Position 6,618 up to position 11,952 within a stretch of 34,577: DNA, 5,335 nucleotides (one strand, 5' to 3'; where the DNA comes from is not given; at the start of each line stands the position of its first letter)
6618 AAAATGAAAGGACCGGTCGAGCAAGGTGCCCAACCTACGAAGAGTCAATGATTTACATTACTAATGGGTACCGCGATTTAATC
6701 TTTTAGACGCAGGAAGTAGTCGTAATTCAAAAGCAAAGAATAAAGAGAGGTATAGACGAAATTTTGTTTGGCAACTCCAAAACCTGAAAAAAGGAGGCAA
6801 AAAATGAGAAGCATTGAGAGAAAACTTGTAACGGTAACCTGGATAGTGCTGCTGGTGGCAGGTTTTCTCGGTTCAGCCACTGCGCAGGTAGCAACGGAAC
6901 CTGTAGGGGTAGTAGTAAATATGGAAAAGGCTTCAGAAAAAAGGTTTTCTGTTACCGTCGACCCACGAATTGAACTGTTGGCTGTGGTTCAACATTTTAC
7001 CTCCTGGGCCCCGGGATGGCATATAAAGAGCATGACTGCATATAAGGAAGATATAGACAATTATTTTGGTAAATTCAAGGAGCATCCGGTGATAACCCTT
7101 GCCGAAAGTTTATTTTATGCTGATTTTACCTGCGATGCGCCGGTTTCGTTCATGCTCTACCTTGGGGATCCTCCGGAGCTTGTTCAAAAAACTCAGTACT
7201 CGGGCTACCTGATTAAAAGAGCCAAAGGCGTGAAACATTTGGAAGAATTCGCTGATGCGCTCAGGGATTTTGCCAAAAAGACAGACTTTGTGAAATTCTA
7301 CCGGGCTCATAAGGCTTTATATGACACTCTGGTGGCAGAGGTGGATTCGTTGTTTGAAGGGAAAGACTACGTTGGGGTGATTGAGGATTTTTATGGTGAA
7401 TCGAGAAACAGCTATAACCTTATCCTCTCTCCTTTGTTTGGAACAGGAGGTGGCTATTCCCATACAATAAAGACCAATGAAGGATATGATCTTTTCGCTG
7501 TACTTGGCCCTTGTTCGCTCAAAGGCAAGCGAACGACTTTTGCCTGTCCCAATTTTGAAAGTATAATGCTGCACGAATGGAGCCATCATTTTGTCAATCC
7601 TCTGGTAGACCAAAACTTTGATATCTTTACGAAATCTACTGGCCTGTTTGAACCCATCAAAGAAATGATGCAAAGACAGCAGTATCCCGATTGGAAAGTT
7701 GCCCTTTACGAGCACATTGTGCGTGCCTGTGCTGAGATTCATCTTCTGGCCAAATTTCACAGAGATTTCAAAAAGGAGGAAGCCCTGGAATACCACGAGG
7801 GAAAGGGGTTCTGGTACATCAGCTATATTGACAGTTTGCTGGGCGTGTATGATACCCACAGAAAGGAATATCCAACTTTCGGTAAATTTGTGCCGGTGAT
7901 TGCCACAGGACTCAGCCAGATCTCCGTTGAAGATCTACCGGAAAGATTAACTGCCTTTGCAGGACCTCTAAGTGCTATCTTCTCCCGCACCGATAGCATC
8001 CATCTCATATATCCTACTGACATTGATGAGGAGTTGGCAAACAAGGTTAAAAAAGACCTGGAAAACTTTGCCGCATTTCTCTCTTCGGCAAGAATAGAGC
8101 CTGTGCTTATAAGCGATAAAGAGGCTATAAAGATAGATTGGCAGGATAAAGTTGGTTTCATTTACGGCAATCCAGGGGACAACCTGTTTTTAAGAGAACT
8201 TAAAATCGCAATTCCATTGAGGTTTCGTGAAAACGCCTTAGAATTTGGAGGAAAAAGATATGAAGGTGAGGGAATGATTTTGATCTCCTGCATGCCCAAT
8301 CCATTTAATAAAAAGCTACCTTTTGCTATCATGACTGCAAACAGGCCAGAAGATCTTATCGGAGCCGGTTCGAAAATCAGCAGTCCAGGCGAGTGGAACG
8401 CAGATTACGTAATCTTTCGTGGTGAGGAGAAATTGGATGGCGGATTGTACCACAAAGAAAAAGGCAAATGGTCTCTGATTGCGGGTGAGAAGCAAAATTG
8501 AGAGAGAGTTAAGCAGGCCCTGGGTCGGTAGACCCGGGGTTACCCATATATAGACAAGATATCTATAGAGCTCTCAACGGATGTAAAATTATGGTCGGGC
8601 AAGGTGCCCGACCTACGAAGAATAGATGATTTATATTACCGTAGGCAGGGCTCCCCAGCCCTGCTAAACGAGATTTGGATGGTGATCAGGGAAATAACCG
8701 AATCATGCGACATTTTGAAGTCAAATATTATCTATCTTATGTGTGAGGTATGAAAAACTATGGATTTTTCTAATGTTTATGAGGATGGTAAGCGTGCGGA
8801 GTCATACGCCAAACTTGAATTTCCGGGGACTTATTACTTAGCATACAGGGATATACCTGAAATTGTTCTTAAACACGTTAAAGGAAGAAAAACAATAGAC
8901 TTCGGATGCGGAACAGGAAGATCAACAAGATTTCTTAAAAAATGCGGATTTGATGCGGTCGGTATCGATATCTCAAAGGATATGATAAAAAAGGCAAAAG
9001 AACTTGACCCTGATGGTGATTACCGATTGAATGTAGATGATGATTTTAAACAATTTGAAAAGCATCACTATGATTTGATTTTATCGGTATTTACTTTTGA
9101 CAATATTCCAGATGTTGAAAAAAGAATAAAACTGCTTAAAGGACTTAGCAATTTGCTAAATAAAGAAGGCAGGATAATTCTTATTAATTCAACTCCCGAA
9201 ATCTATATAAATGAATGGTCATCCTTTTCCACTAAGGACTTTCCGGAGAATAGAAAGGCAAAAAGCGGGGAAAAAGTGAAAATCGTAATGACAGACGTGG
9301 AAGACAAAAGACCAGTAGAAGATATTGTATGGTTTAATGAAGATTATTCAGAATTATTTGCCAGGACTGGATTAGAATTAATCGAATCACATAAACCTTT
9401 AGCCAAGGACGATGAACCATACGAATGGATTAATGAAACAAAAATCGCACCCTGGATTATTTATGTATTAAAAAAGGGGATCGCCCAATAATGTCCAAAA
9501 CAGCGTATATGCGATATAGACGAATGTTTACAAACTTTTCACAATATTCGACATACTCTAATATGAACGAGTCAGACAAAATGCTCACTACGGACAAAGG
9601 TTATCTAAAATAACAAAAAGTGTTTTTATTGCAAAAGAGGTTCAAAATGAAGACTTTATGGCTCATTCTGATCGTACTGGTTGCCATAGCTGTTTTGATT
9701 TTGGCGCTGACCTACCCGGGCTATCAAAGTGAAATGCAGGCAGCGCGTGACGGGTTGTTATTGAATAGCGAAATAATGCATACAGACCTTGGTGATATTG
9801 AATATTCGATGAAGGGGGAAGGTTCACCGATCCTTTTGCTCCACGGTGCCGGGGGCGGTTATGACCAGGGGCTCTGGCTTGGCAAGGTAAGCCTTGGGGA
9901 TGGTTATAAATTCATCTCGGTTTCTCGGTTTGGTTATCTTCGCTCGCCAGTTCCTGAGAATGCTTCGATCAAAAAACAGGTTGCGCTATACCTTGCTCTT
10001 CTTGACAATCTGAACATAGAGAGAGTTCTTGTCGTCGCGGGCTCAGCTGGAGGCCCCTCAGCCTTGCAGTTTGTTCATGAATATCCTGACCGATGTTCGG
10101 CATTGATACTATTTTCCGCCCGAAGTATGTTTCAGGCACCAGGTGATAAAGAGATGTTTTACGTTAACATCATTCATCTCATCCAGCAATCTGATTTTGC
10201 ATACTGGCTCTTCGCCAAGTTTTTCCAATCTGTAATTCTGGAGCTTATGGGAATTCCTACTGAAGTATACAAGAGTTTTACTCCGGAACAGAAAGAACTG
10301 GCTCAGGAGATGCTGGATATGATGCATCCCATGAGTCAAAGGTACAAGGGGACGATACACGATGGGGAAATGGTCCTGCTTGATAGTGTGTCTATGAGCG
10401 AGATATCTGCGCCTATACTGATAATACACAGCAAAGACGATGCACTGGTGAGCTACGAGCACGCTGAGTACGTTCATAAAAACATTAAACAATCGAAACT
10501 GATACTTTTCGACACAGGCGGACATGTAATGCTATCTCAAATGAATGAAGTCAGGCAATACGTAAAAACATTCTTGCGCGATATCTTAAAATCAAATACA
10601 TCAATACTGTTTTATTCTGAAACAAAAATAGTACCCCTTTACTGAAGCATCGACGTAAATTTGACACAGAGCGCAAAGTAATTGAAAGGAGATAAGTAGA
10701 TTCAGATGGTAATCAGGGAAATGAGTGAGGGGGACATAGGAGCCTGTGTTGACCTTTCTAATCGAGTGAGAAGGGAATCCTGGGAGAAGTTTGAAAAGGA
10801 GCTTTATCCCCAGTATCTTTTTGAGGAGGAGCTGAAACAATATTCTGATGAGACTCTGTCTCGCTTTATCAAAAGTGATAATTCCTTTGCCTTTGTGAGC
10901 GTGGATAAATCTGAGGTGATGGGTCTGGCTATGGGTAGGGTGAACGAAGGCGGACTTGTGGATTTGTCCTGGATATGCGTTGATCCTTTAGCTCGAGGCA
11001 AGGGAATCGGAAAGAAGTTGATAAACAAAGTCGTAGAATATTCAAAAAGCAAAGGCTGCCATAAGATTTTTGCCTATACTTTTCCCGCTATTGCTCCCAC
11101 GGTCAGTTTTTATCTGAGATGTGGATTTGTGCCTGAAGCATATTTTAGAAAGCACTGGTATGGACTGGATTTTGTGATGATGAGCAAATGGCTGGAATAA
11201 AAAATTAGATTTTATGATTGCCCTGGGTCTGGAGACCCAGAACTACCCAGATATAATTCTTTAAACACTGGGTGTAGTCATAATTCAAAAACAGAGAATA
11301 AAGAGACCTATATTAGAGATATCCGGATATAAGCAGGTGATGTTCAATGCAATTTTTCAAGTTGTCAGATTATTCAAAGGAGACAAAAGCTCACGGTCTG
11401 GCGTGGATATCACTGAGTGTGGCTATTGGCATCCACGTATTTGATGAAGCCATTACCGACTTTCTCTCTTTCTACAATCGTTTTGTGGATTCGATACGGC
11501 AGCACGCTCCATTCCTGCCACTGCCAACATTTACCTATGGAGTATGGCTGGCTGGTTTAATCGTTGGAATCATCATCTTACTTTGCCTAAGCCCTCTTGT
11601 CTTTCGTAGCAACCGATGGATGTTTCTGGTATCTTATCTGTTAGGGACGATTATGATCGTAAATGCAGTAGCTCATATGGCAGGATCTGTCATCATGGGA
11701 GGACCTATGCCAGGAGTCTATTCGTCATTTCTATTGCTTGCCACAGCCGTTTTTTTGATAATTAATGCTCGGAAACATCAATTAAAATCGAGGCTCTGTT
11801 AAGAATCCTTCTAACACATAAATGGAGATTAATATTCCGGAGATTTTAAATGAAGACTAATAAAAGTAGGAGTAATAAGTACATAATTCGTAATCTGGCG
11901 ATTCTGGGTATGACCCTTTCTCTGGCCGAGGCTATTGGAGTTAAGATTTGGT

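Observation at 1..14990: Eleven co-oriented, unrelated gene units punctuated by one oriented repeat family: an integron-like cassette array with no integrase in view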

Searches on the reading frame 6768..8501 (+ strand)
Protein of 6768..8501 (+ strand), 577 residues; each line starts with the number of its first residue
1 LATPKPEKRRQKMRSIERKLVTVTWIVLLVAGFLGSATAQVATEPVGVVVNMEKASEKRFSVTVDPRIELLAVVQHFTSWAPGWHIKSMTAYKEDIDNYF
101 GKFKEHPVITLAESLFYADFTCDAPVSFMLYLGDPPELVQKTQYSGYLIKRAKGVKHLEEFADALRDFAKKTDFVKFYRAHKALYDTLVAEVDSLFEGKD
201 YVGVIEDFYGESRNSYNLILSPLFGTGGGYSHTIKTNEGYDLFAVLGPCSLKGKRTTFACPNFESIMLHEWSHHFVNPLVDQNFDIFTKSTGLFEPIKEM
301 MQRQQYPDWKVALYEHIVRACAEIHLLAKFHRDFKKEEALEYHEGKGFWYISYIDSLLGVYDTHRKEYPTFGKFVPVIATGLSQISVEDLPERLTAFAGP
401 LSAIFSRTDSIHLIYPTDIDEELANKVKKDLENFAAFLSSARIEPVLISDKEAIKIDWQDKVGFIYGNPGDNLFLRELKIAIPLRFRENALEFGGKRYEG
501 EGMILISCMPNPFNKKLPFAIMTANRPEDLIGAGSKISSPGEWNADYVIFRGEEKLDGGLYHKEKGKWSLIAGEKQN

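Call 7: search_protein_families(library=pfam, proteins=[window:6768-8501:+], max_evalue=0.01)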
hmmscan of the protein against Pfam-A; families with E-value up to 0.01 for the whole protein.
window:6768-8501:+ (577 aa): 1 family
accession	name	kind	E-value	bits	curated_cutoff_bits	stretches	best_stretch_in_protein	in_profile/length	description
PF16286.10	DUF4932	-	1.2e-44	153.5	28.7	1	62-378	3-329/332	Domain of unknown function (DUF4932)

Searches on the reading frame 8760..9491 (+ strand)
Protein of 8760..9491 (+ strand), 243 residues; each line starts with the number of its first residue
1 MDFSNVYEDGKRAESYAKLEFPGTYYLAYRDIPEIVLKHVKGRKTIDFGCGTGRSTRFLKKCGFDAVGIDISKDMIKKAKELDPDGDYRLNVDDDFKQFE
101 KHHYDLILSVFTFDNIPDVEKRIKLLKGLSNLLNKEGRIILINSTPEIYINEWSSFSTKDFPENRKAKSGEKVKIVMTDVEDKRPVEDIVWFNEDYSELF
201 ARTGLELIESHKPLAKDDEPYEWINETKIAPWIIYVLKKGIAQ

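Call 7: search_protein_families(library=pfam, proteins=[window:8760-9491:+], max_evalue=0.01)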
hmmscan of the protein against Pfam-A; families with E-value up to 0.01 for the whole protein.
window:8760-9491:+ (243 aa): 10 families
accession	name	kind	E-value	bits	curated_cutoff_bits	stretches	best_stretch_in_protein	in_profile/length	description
PF13489.12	Methyltransf_23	-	3e-15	56.8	27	1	30-209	11-163/164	Methyltransferase domain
PF08242.18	Methyltransf_12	-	7.4e-14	52.7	30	1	46-139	1-98/98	Methyltransferase domain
PF08241.18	Methyltransf_11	-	2.2e-13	51.1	21.2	1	47-140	2-94/95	Methyltransferase domain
PF13649.12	Methyltransf_25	-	4.8e-12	46.8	27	1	47-137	3-97/97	Methyltransferase domain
PF13847.12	Methyltransf_31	-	5.9e-12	45.9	27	1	41-162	3-119/145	Methyltransferase domain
PF03848.20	TehB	-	2.4e-06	27.6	20.4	1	37-115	26-109/193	Tellurite resistance protein TehB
PF02353.26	CMAS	-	8.6e-05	22.4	27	1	40-142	61-165/273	Mycolic acid cyclopropane synthetase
PF05175.20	MTS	-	0.00052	20.1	23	1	38-144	28-141/170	Methyltransferase small domain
PF01209.24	Ubie_methyltran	-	0.00058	19.7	20.1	1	38-143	44-153/233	ubiE/COQ5 methyltransferase family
PF07021.18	MetW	-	0.00083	19.5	21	1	36-112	7-84/193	Methionine biosynthesis protein MetW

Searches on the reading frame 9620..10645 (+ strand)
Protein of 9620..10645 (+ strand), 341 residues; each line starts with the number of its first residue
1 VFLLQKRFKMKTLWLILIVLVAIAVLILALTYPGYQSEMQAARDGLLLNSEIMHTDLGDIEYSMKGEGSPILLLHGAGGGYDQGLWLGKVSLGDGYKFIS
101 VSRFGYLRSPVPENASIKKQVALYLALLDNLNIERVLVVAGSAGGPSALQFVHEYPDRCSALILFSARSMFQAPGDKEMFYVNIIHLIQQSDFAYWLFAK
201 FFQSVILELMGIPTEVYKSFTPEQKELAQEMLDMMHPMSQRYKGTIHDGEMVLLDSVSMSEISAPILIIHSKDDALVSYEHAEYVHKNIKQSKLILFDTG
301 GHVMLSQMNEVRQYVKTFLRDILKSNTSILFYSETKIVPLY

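Call 7: search_protein_families(library=pfam, proteins=[window:9620-10645:+], max_evalue=0.01)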
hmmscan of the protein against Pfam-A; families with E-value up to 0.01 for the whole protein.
window:9620-10645:+ (341 aa): 4 families
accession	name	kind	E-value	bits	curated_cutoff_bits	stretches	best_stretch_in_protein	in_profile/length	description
PF00561.26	Abhydrolase_1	-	1e-17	65.1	25.8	1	70-304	2-240/245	alpha/beta hydrolase fold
PF12146.15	Hydrolase_4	-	3.2e-09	36.9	27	1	134-305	76-235/239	Serine aminopeptidase, S33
PF12697.13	Abhydrolase_6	-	6.1e-08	34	26.3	1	71-310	1-213/217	Alpha/beta hydrolase family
PF08386.16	Abhydrolase_4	-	1.3e-05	25.7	21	1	263-321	34-93/103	TAP-like protein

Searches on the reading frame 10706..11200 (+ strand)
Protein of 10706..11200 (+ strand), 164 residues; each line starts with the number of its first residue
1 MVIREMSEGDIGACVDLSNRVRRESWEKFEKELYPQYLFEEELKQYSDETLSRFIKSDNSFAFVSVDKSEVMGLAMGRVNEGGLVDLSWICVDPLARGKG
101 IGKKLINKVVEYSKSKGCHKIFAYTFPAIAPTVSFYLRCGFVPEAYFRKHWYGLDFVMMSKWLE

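Call 7: search_protein_families(library=pfam, proteins=[window:10706-11200:+], max_evalue=0.01)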
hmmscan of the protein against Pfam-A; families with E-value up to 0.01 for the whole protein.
window:10706-11200:+ (164 aa): 8 families
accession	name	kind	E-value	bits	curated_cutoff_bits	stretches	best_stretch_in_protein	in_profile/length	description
PF00583.31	Acetyltransf_1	-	4e-18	66.2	20.7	1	33-141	8-116/116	Acetyltransferase (GNAT) family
PF13508.13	Acetyltransf_7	-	1.5e-12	48.2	27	1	61-142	4-83/84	Acetyltransferase (GNAT) domain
PF13673.13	Acetyltransf_10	-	5.3e-12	46.3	23.6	1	43-161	14-126/128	Acetyltransferase (GNAT) domain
PF13420.13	Acetyltransf_4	-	4.4e-07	30.5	24.3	1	25-152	11-145/155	Acetyltransferase (GNAT) domain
PF13302.13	Acetyltransf_3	-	1.6e-05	26.1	25.4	1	2-142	3-138/138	Acetyltransferase (GNAT) domain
PF14542.12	Acetyltransf_CG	-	0.0002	21.9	30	1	80-118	20-58/80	GCN5-related N-acetyl-transferase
PF13527.13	Acetyltransf_9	-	0.00039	20.9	25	1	87-141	75-124/127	Acetyltransferase (GNAT) domain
PF08445.16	FR47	-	0.0044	17.4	22.1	1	76-142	14-78/86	FR47-like protein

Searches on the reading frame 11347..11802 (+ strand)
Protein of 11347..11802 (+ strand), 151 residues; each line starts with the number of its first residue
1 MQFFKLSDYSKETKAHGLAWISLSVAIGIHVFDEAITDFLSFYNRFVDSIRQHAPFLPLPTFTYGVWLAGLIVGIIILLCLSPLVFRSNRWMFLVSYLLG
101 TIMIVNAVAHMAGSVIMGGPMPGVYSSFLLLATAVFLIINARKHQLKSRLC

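Call 7: search_protein_families(library=pfam, proteins=[window:11347-11802:+], max_evalue=0.01)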
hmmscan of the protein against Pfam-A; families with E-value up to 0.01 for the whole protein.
window:11347-11802:+ (151 aa): 1 family
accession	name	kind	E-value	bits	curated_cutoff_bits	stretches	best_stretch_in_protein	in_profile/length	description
PF13787.11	HXXEE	-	6.6e-07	30.5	25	1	24-133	4-110/114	Protein of unknown function with HXXEE motif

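Call 20: find_encoding_contigs(protein=window:11347-11802:+, flank=10000, max_places=10)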
Protein window:11347-11802:+ (151 aa): 2 contigs read that carry it; 2 places shown.
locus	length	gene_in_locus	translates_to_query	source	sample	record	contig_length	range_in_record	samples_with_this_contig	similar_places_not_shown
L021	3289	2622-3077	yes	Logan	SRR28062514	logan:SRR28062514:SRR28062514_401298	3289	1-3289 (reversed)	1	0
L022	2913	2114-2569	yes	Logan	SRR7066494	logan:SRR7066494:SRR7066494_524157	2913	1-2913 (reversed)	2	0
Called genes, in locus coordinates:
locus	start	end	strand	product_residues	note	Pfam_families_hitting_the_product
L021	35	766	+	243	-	PF13489:Methyltransf_23, PF03848:TehB (weak), PF08241:Methyltransf_11, PF08242:Methyltransf_12, PF13649:Methyltransf_25, PF13847:Methyltransf_31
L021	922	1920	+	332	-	PF00561:Abhydrolase_1, PF12697:Abhydrolase_6, PF12146:Hydrolase_4, PF08386:Abhydrolase_4 (faint)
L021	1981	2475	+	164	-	PF13302:Acetyltransf_3 (weak), PF00583:Acetyltransf_1, PF13420:Acetyltransf_4 (weak), PF13673:Acetyltransf_10, PF13508:Acetyltransf_7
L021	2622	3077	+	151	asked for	PF13787:HXXEE (weak)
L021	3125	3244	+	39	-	-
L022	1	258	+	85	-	?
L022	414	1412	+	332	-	PF00561:Abhydrolase_1, PF12697:Abhydrolase_6, PF12146:Hydrolase_4, PF08386:Abhydrolase_4 (faint)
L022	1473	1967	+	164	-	PF13302:Acetyltransf_3 (weak), PF00583:Acetyltransf_1, PF13420:Acetyltransf_4 (weak), PF13673:Acetyltransf_10, PF13508:Acetyltransf_7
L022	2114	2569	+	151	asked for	PF13787:HXXEE (weak)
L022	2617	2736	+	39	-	-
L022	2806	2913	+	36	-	?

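Call 47: find_homologous_proteins(query=window:11347-11802:+, max_evalue=0.00001)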
Query window:11347-11802:+ (151 aa): 87 proteins with E <= 0.00001 among 121 candidates.
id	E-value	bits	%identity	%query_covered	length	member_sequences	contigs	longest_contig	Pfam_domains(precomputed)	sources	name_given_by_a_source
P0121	1.2e-93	329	100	100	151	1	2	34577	PF13787.12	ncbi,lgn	ncbi:MAG: HXXEE domain-containing protein [Candidatus Zixiibacteriota bacterium]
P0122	1.1e-79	283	88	99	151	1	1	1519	PF13787.12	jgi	jgi:membrane-bound ClpP family serine protease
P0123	5.5e-77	275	85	99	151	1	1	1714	PF13787.12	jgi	-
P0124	1.1e-74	267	83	99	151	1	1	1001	-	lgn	-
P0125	3.0e-74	266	83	99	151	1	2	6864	PF13787.12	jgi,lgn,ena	-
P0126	1.4e-62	228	73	93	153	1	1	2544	PF13787.12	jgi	jgi:hypothetical protein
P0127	1.5e-61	225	70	97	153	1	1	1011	PF13787.12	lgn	-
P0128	3.7e-59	217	70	96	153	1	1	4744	PF13787.12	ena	-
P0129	2.9e-40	156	54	89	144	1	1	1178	PF13787.12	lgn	-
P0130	9.1e-40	154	58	75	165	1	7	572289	PF13787.12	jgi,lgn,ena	jgi:hypothetical protein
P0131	1.2e-39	154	53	85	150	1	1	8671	PF13787.12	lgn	-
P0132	1.3e-39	153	53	89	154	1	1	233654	PF13787.12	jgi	jgi:hypothetical protein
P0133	2.4e-39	153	52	91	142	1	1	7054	PF13787.12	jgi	jgi:hypothetical protein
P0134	2.2e-38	149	65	71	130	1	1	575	-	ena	-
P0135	3.3e-38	149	54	84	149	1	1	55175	PF13787.12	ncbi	-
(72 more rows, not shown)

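Call 48: find_encoding_contigs(protein=P0128, flank=10000, max_places=3)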
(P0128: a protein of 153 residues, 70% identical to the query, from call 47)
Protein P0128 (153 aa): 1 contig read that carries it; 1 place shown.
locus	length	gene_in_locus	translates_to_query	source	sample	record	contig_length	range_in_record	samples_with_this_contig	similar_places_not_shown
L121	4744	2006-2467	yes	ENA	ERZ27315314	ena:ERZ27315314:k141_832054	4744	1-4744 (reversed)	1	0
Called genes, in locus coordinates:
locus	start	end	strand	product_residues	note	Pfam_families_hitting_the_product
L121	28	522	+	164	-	PF00583:Acetyltransf_1, PF13420:Acetyltransf_4 (weak), PF13673:Acetyltransf_10, PF13508:Acetyltransf_7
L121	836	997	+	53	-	-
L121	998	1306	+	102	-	PF12675:DUF3795 (weak)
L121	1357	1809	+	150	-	PF12675:DUF3795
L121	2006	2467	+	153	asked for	PF13787:HXXEE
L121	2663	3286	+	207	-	PF13302:Acetyltransf_3, PF13420:Acetyltransf_4, PF00583:Acetyltransf_1, PF13523:Acetyltransf_8 (weak)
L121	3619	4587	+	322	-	PF14371:DUF4412 (faint)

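Call 49: find_encoding_contigs(protein=P0125, flank=10000, max_places=4)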
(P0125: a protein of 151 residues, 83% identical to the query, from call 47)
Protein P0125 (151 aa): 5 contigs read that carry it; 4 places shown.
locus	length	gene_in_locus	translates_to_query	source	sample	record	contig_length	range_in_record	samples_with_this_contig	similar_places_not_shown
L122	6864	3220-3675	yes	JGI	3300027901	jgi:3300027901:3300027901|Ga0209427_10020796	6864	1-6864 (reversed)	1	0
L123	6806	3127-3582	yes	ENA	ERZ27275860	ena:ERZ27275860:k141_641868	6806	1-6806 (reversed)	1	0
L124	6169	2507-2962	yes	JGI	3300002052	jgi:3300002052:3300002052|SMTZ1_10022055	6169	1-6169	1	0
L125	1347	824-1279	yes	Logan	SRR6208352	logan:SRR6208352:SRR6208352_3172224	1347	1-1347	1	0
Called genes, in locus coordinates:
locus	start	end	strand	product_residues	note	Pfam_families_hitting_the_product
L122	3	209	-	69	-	?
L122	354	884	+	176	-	PF05048:NosD, PF13229:Beta_helix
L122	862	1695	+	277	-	PF16286:DUF4932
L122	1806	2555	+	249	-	PF13489:Methyltransf_23, PF03848:TehB (weak), PF13847:Methyltransf_31, PF08241:Methyltransf_11, PF08242:Methyltransf_12, PF13649:Methyltransf_25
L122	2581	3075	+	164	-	PF13302:Acetyltransf_3 (weak), PF13420:Acetyltransf_4 (weak), PF00583:Acetyltransf_1, PF13673:Acetyltransf_10, PF13508:Acetyltransf_7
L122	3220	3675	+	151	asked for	PF13787:HXXEE (weak)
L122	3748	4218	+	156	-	PF12675:DUF3795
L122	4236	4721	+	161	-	PF12675:DUF3795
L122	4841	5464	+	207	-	PF13302:Acetyltransf_3, PF13420:Acetyltransf_4, PF00583:Acetyltransf_1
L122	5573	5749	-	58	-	-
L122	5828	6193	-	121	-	PF12840:HTH_20, PF01022:HTH_5, PF13412:HTH_24 (weak), PF21476:PF0610-like_N (weak)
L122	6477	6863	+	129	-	?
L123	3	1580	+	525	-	?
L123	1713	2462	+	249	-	PF13489:Methyltransf_23, PF03848:TehB (weak), PF13847:Methyltransf_31, PF08241:Methyltransf_11, PF08242:Methyltransf_12, PF13649:Methyltransf_25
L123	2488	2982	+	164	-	PF13302:Acetyltransf_3 (weak), PF13420:Acetyltransf_4 (weak), PF00583:Acetyltransf_1, PF13673:Acetyltransf_10, PF13508:Acetyltransf_7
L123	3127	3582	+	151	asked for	PF13787:HXXEE (weak)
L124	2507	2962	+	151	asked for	PF13787:HXXEE (weak)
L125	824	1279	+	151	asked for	PF13787:HXXEE (weak)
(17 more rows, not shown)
